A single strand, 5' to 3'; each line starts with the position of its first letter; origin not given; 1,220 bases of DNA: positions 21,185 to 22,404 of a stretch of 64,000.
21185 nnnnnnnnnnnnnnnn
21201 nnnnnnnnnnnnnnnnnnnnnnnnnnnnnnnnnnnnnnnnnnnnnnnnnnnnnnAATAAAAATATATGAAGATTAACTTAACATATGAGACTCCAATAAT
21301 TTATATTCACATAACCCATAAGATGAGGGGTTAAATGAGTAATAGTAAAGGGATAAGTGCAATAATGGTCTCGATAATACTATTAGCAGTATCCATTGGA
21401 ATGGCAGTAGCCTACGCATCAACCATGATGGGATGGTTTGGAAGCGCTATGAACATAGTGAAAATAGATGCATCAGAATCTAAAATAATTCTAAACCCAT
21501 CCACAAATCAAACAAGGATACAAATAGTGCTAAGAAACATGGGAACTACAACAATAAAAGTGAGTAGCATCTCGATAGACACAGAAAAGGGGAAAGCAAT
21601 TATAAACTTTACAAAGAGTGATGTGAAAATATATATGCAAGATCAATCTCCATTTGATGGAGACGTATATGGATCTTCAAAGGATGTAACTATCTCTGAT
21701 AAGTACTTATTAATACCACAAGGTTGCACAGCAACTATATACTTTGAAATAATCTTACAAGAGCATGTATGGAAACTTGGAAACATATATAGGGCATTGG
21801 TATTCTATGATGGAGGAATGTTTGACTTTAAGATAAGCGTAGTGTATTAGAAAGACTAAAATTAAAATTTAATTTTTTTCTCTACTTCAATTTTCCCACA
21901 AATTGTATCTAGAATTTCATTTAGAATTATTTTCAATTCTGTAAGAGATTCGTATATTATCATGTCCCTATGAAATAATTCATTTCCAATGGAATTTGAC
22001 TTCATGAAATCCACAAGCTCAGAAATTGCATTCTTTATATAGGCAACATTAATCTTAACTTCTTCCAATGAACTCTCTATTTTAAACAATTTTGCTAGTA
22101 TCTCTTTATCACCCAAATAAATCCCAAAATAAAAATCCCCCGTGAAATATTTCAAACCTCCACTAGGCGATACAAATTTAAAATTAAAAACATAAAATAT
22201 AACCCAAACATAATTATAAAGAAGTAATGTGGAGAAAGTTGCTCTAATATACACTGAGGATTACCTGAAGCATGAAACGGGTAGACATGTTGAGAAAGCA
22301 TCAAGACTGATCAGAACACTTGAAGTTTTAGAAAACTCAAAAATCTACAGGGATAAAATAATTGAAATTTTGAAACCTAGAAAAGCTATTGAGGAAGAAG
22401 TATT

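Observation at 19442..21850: Divergent module next to the filament operon: coiled-coil protein, wHTH protein and a KG|IS prepilin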

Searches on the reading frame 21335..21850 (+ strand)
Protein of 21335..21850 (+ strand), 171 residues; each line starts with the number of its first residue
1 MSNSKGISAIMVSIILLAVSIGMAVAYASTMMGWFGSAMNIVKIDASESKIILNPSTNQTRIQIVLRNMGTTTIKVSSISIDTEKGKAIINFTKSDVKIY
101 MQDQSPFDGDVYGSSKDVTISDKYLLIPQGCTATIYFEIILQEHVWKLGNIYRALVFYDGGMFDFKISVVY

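Call 4: search_protein_families(library=pfam, proteins=[window:21335-21850:+], max_evalue=0.1)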
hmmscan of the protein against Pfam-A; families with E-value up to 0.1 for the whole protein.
window:21335-21850:+ (171 aa): 2 families
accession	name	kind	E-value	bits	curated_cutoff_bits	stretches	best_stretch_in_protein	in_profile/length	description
PF20074.4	DUF6470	-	0.025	14.6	28.9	1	52-104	120-171/178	Family of unknown function (DUF6470)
PF17512.7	Sh_2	-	0.09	13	27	0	6-77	35-105/174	Metapneumovirus Small hydrophobic protein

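Call 6: search_protein_families(library=ncbifam, proteins=[window:21335-21850:+], max_evalue=0.1)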
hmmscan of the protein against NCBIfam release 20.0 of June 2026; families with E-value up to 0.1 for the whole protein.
window:21335-21850:+ (171 aa): 3 families
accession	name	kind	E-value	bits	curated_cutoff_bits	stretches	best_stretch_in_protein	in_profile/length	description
NF046073.1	UpsA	equivalog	1.7e-09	37.9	130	1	5-91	2-82/136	pilin subunit UpsA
NF052227.1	TTE1925Mutarot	equivalog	0.014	14.5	550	1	47-139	110-204/298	TTE1925 family mutarotase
NF009265.0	PRK12622.1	equivalog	0.093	12.9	145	0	57-106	20-69/135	flagellar basal body rod protein FlgB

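Call 7: find_encoding_contigs(protein=window:21335-21850:+, flank=10000)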
Protein window:21335-21850:+ (171 aa): 20 contigs read that carry it; 6 places shown.
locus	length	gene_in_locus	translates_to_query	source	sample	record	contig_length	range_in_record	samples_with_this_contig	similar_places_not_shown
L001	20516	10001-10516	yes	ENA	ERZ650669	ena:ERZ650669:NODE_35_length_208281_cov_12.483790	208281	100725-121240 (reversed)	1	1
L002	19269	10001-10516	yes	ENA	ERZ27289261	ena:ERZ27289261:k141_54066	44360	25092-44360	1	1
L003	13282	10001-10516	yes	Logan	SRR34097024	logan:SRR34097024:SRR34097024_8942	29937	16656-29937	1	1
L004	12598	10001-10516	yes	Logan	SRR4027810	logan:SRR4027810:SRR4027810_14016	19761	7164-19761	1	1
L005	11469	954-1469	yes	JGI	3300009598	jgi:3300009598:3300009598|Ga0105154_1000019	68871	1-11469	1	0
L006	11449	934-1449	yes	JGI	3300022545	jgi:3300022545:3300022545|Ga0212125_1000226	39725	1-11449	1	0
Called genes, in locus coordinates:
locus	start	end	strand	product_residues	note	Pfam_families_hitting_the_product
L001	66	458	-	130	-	-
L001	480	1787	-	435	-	-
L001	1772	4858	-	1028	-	-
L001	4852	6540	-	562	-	PF00482:T2SSF (faint)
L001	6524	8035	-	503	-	PF00437:T2SSE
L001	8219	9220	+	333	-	-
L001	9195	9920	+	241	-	-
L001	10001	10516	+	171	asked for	-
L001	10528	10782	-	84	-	-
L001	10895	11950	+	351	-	PF00850:Hist_deacetyl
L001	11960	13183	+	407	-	PF02749:QRPTase_N, PF01729:QRPTase_C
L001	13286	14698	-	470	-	PF01909:NTP_transf_2, PF09249:tRNA_NucTransf2, PF21133:CAA_C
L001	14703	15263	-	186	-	PF10469:AKAP7_NLS, PF02834:LigT_PEase, PF13563:2_5_RNA_ligase2, PF02834:LigT_PEase (weak)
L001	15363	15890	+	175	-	PF13207:AAA_17, PF13238:AAA_18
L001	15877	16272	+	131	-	PF01877:RNA_binding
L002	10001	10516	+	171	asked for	-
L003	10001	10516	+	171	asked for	-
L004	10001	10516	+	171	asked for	-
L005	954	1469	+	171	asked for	-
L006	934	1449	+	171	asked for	-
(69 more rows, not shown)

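Call 8: find_homologous_proteins(query=window:21335-21850:+)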
Query window:21335-21850:+ (171 aa): 25 proteins with E <= 0.001 among 111 candidates.
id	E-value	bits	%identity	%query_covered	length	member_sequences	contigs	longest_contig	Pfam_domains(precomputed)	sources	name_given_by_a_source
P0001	1.2e-103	362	100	100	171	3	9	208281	-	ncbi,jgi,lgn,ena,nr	ncbi:MAG: hypothetical protein NDF57_00315 [archaeon GBS-70-058]|nr:hypothetical protein [Candidatus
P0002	1.2e-84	300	83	100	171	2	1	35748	-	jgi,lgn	jgi:hypothetical protein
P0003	8.3e-84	297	82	100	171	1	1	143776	-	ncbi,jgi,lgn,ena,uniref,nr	ncbi:MAG: hypothetical protein MRT15_04375 [archaeon YNP-LCB-003-016]|uniref:hypothetical protein n=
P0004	8.2e-83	294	82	100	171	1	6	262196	-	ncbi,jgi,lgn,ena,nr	ncbi:MAG: hypothetical protein LM601_00415 [Candidatus Verstraetearchaeota archaeon]|jgi:hypothetica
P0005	2.1e-82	293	82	100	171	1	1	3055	-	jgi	jgi:hypothetical protein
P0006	2.2e-82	292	82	100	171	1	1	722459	-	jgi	jgi:hypothetical protein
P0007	1.2e-81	290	82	98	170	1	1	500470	-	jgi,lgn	jgi:hypothetical protein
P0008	1.4e-81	290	82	100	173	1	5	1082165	-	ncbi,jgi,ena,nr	ncbi:MAG: hypothetical protein NDF58_02815 [archaeon YNP-LCB-024-027]|jgi:hypothetical protein|nr:hy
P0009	1.5e-81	290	82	100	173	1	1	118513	-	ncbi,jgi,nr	ncbi:MAG: hypothetical protein HA488_00660 [Candidatus Verstraetearchaeota archaeon]|nr:hypothetical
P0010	1.7e-81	290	82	100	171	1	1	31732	-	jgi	jgi:hypothetical protein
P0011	8.8e-81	287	82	98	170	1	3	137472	-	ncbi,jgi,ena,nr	ncbi:MAG: hypothetical protein NDF51_04240 [archaeon YNP-WB-040]|jgi:hypothetical protein|nr:hypothe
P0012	1.7e-80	286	80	100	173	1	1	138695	-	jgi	-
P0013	3.2e-80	285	80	100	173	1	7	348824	-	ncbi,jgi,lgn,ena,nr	ncbi:MAG: hypothetical protein NDF52_04940 [archaeon YNP-WB-062]|jgi:hypothetical protein|nr:hypothe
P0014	4.5e-79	282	81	98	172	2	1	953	-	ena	-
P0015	5.5e-79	281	80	100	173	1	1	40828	-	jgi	jgi:hypothetical protein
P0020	4.0e-61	223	68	99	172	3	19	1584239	-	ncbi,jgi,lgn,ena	ncbi:MAG: hypothetical protein QW743_07780 [Candidatus Methanomethylicia archaeon]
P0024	3.9e-41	159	50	96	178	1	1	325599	-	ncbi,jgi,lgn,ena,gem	-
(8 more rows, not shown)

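Call 10: find_encoding_contigs(protein=P0024, flank=10000, max_places=2)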
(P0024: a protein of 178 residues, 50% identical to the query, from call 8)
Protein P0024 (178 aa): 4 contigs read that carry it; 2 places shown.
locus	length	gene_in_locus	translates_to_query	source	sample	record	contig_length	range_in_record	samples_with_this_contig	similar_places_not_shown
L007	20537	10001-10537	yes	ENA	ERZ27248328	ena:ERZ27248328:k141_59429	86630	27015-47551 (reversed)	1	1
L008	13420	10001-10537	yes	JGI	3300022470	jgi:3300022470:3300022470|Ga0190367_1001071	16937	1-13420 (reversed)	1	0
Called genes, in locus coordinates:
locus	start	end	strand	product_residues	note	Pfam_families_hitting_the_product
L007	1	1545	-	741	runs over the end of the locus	-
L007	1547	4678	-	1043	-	-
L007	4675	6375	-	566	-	PF00482:T2SSF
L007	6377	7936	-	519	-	PF00437:T2SSE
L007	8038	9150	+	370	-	-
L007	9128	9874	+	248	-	-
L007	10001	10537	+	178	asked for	-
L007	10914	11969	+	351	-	PF00850:Hist_deacetyl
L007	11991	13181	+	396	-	PF02749:QRPTase_N, PF01729:QRPTase_C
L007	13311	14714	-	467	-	PF01909:NTP_transf_2 (weak), PF09249:tRNA_NucTransf2, PF21133:CAA_C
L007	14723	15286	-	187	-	PF10469:AKAP7_NLS, PF02834:LigT_PEase, PF13563:2_5_RNA_ligase2, PF02834:LigT_PEase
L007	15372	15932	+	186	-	PF13238:AAA_18, PF13671:AAA_33 (faint), PF13207:AAA_17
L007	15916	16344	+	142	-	PF01877:RNA_binding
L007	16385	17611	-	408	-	PF04055:Radical_SAM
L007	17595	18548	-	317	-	PF23023:Anti-Pycsar_Apyc1, PF00753:Lactamase_B (weak), PF12706:Lactamase_B_2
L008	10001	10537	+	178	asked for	-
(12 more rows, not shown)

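Call 11: find_encoding_contigs(protein=P0020, flank=10000, max_places=2)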
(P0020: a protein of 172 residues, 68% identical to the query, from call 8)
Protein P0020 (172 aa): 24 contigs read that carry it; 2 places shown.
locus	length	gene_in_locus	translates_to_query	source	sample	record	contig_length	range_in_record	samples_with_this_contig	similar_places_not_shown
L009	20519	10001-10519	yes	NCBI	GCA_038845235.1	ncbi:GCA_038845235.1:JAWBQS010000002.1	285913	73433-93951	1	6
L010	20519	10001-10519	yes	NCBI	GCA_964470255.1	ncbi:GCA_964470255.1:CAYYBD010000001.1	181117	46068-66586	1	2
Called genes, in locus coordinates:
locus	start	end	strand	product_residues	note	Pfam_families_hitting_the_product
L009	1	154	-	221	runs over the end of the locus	-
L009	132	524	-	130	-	-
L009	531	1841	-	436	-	-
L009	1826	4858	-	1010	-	-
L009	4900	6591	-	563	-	PF00482:T2SSF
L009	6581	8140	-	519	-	PF00437:T2SSE, PF27713:UCP018868 (faint), PF23989:PilB3_C (weak)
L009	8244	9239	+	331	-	-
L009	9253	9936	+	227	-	-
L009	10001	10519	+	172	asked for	-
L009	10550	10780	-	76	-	-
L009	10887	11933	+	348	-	PF00850:Hist_deacetyl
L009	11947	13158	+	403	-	PF02749:QRPTase_N, PF01729:QRPTase_C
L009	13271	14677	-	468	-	PF01909:NTP_transf_2, PF09249:tRNA_NucTransf2, PF21133:CAA_C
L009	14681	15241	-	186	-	PF10469:AKAP7_NLS, PF02834:LigT_PEase, PF13563:2_5_RNA_ligase2, PF02834:LigT_PEase (weak)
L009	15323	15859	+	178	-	PF13207:AAA_17, PF13238:AAA_18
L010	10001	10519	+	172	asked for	-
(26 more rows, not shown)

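Call 38: predict_structure(alignment_id=A5)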
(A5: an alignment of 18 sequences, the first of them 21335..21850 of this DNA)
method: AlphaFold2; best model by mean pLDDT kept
length: 171 residues; sequences in the alignment: 18
mean_pLDDT: 84.4   pTM: 0.68
mean pLDDT of the five models: 84.4, 84.3, 84.0, 82.4, 81.7
residues with pLDDT >= 90: 84; 70-90: 64; 50-70: 16; < 50: 7
segments of 3 or more residues with pLDDT < 50: 1-3, 36-38
pLDDT, mean of each block of 10 residues (from residue 1): 58 82 70 53 87 87 93 92 91 88 85 90 91 93 86 93 92 87
secondary structure, 60 per line:
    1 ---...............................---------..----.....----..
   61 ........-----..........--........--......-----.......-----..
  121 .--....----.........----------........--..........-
elements in order: H4-34 E50-54 E59-68 E74-83 E86-93 E96-101 E107-113 E119-121 E124-127 E132-140 E151-158 E161-170

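Call 40: search_solved_structures(query=A5, max_evalue=1)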
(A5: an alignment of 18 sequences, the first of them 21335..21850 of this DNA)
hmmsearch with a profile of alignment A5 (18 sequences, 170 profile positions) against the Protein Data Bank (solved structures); distinct sequences matched with E-value up to 1: 1.
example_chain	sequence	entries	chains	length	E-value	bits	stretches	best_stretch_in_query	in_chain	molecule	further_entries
8q30_A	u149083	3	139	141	0.056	16.7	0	8-83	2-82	DUF4352 domain-containing protein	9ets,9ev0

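Call 41: fold_search(model_id=the predicted structure, library=pdb)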
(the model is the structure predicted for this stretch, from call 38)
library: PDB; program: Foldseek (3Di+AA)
matches with E <= 10: 1492; with E <= 0.001: 1
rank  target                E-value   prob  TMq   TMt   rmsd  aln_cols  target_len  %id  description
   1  8q30_0                5.5e-05  1.00  0.42  0.48   7.9       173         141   18  Sulfolobus acidocaldarius AAP filament. (released 2024-03-06)
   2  8xrx_C                1.8e-03  0.99  0.27  0.08  12.6       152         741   12  The crystal structure of a GH3 enzyme CcBgl3B with glucose and gentiobiose (released 2024-04-10)
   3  8xrt_F                1.8e-03  0.99  0.27  0.08  12.6       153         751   12  The crystal structure of a GH3 enzyme CcBgl3B (released 2024-04-10)
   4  8xrx_B                2.4e-03  0.98  0.27  0.08  12.6       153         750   12  The crystal structure of a GH3 enzyme CcBgl3B with glucose and gentiobiose (released 2024-04-10)
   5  8xrx_D                2.4e-03  0.98  0.27  0.08  12.6       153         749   12  The crystal structure of a GH3 enzyme CcBgl3B with glucose and gentiobiose (released 2024-04-10)
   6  6p16_A                3.1e-03  1.00  0.38  0.51   7.7       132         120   12  Cu-bound PCuAC domain from PmoF1 (released 2019-09-25)
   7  5vi0_A                3.7e-03  0.99  0.28  0.15  11.8       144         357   11  Pseudomonas fluorescens alkylpurine DNA glycosylase AlkC bound to DNA containing an abasic site analog (released 2017-10-25)
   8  8xrx_A                3.7e-03  0.98  0.28  0.08  12.2       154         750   12  The crystal structure of a GH3 enzyme CcBgl3B with glucose and gentiobiose (released 2024-04-10)
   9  9eq7_J                4.1e-03  1.00  0.41  0.39   9.3       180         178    9  Halobacterium salinarum archaellum filament (released 2024-07-17)
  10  8xrv_E                4.3e-03  0.97  0.27  0.08  12.5       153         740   12  The crystal structure of a GH3 enzyme CcBgl3B with glucose (released 2024-04-10)
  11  9eq7_L                4.6e-03  1.00  0.48  0.46   7.6       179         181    9  Halobacterium salinarum archaellum filament (released 2024-07-17)
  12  1xvs_A                4.6e-03  0.99  0.33  0.42   8.3       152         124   12  Crystal structure of apaG Protein from Vibrio cholerae (released 2004-12-14)
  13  5xxl_A                4.6e-03  0.99  0.28  0.09  11.6       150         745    9  Crystal structure of GH3 beta-glucosidase from Bacteroides thetaiotaomicron (released 2017-12-13)
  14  9fyn                  4.8e-03  1.00  0.33  0.10   7.0       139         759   10  Lacto-N-biosidase from Trueperella pyogenes (released 2024-10-09)
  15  8xrt_B                4.8e-03  0.91  0.23  0.07  12.6       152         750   11  The crystal structure of a GH3 enzyme CcBgl3B (released 2024-04-10)
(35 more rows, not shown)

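Call 65: search_protein_families(library=phrogs, proteins=[window:21335-21850:+], max_evalue=0.01)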
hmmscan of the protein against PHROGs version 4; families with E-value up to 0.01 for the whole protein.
window:21335-21850:+ (171 aa): 1 family
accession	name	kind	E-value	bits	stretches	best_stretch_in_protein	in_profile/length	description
phrog_34426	-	unknown function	8.1e-05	23.6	1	39-100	1-58/189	-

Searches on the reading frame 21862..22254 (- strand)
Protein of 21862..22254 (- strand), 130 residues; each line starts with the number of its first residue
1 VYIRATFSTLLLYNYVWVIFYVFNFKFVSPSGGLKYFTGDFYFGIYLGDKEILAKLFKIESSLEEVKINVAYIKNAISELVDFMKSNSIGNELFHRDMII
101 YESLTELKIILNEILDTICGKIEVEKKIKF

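Call 4: search_protein_families(library=pfam, proteins=[window:21862-22254:-], max_evalue=0.1)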
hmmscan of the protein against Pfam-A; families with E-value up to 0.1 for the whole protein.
window:21862-22254:- (130 aa): 0 families

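Call 6: search_protein_families(library=ncbifam, proteins=[window:21862-22254:-], max_evalue=0.1)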
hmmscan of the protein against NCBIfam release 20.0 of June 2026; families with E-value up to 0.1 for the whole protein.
window:21862-22254:- (130 aa): 2 families
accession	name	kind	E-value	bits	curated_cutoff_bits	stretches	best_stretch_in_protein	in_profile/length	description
NF052628.1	SrfF_fam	equivalog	0.0059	16.1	440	1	31-117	47-130/341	SrfF family effector protein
NF010672.0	PRK14069.1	equivalog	0.084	13.2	123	0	74-126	11-63/95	exodeoxyribonuclease VII small subunit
